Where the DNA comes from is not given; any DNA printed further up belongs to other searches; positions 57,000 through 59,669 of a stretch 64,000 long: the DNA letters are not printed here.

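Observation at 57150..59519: Unusual fusion: QueC-like PP-loop ATPase joined to a creatininase-family amidohydrolase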

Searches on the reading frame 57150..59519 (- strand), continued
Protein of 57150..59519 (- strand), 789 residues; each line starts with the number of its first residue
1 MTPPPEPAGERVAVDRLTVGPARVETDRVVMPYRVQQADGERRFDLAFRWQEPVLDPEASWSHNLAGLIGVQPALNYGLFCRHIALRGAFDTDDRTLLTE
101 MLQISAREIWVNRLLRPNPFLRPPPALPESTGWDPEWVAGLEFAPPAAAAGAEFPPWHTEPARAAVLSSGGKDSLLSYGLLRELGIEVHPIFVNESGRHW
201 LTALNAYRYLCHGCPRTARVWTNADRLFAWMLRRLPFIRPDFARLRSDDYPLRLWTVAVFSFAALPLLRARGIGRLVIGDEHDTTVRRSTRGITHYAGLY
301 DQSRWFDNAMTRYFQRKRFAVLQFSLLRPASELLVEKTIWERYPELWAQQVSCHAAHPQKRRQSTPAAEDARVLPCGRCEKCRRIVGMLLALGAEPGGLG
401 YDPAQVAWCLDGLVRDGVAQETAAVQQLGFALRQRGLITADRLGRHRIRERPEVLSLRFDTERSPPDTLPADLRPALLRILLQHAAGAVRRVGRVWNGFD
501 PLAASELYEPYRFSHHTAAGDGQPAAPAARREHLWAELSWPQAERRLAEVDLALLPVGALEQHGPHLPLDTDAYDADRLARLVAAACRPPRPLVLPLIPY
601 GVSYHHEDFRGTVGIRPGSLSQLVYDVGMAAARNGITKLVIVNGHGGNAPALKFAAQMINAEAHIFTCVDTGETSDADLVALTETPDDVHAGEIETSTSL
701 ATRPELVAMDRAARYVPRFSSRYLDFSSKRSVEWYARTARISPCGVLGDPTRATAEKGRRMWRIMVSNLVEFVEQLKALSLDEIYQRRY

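Call 58: search_protein_families(library=pfam, proteins=[L062:105-1262:+, L040:2330-2680:+, L016:793-2151:-, L039:10218-11391:+, L036:3929-6493:-, L058:613-2688:+, L026:2664-3512:+, L052:2116-3600:+, L051:10203-10874:-, L011:12779-14329:-], max_evalue=0.001)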
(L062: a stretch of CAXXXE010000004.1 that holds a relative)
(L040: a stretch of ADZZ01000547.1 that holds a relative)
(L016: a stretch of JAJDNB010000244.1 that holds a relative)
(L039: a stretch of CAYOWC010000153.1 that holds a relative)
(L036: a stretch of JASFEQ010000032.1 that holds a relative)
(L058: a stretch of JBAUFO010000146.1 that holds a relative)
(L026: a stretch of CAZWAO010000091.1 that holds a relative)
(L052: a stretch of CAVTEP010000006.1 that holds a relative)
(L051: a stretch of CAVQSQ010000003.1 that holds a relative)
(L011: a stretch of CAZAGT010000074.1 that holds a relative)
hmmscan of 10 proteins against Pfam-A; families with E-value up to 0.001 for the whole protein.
L062:105-1262:+ (385 aa): 2 families
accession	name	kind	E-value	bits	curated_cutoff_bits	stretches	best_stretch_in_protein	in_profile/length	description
PF00278.28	Orn_DAP_Arg_deC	-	1.9e-10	41.3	23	1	90-340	5-94/95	Pyridoxal-dependent decarboxylase, C-terminal sheet domain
PF01168.26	Ala_racemase_N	-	4.6e-07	30.2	24.1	1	21-210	1-182/220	Alanine racemase, N-terminal domain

L040:2330-2680:+ (116 aa): 0 families

L016:793-2151:- (452 aa): 3 families
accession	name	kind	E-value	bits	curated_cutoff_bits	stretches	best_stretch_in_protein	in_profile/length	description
PF12544.13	LAM_C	-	6.1e-23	81.8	26.7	1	377-434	1-58/127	Lysine-2,3-aminomutase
PF04055.27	Radical_SAM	-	2e-12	48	29.5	1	187-335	3-160/166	Radical SAM superfamily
PF13353.11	Fer4_12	-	8.2e-05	23.4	22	1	186-254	10-78/137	4Fe-4S single cluster domain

L039:10218-11391:+ (391 aa): 8 families
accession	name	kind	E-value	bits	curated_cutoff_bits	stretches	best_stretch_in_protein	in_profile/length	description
PF07478.18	Dala_Dala_lig_C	-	6.6e-44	150.3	24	1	128-326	2-204/204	D-ala D-ala ligase C-terminus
PF13535.11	ATP-grasp_4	-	7.4e-10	39.1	27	1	152-298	2-152/160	ATP-grasp domain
PF03133.20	TTL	-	6.4e-08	32.6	20.1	1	270-307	231-268/292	Tubulin-tyrosine ligase family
PF02655.19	ATP-grasp_3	-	5e-07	30.4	23.2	1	120-296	3-155/160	ATP-grasp domain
PF02222.28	ATP-grasp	-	2.9e-06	27.5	27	0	128-199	3-77/179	ATP-grasp domain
PF02786.22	CPSase_L_D2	-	0.00014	21.9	19.8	0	150-296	36-178/211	Carbamoyl-phosphate synthase L chain, ATP binding domain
PF01071.24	GARS_A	-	0.00053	20.3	27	1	120-205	2-96/194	Phosphoribosylglycinamide synthetase, ATP-grasp (A) domain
PF08443.16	RimK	-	0.00084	19.4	21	0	150-201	38-85/188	RimK-like ATP-grasp domain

L036:3929-6493:- (854 aa): 3 families
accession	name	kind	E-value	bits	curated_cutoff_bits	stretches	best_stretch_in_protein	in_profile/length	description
PF00343.26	Phosphorylase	-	3e-37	128.7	27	2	271-622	218-579/713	Carbohydrate phosphorylase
PF11897.13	DUF3417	-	7.8e-29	100.8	25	1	14-122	1-109/109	Protein of unknown function (DUF3417)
PF00534.26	Glycos_transf_1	-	0.00052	20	26.4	1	486-613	2-116/172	Glycosyl transferases group 1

L058:613-2688:+ (691 aa): 6 families
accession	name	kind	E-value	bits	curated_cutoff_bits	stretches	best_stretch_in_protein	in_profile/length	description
PF17757.6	UvrB_inter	-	8.7e-33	112.7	22.9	1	176-264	2-91/91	UvrB interaction domain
PF12344.14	UvrB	-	1e-22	80.1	27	1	567-607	1-41/43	Ultra-violet resistance protein B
PF00271.37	Helicase_C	-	1.8e-19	70.5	23.5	1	448-560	4-109/110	Helicase conserved C-terminal domain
PF04851.21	ResIII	-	2.6e-11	44.1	22.5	1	28-103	3-83/164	Type III restriction enzyme, res subunit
PF02151.25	UVR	-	1.1e-08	35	21.5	1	641-672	2-33/36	UvrB/uvrC motif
PF00270.35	DEAD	-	2.7e-05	24.4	26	0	33-99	4-71/167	DEAD/DEAH box helicase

L026:2664-3512:+ (282 aa): 0 families

L052:2116-3600:+ (494 aa): 4 families
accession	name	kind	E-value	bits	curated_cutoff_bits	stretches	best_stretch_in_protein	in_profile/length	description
PF01769.21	MgtE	-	1.2e-31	110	27.6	1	361-483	1-124/125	Divalent cation transporter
PF03448.22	MgtE_N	-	9e-15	55.5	25.9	1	73-173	2-102/102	MgtE intracellular N domain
PF00571.33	CBS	-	5e-09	36.8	24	1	242-293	2-54/57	CBS domain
PF14841.11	FliG_M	-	0.0002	21.9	25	0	116-141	19-44/76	FliG middle domain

L051:10203-10874:- (223 aa): 2 families
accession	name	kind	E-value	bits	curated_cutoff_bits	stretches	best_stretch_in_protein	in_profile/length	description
PF00011.27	HSP20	-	3e-23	82.3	20.8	1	120-218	2-101/102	Hsp20/alpha crystallin family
PF17886.7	ArsA_HSP20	-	0.00027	20.9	22.5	1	125-202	2-60/63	HSP20-like domain found in ArsA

L011:12779-14329:- (516 aa): 2 families
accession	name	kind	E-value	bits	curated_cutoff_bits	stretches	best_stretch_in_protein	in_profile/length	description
PF07690.21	MFS_1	-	5.5e-25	88.5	33.4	1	43-396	6-347/347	Major Facilitator Superfamily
PF12832.13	MFS_1_like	-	1.1e-09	38.2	25.2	1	266-439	12-176/373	MFS_1 like family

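Call 72: search_protein_families(library=padloc, proteins=[window:57150-59519:-, L001:12427-13506:+], max_evalue=0.01)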
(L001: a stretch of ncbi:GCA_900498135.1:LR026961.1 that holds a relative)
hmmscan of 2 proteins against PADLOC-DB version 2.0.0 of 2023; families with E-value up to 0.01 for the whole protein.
window:57150-59519:- (789 aa): 0 families

L001:12427-13506:+ (359 aa): 0 families
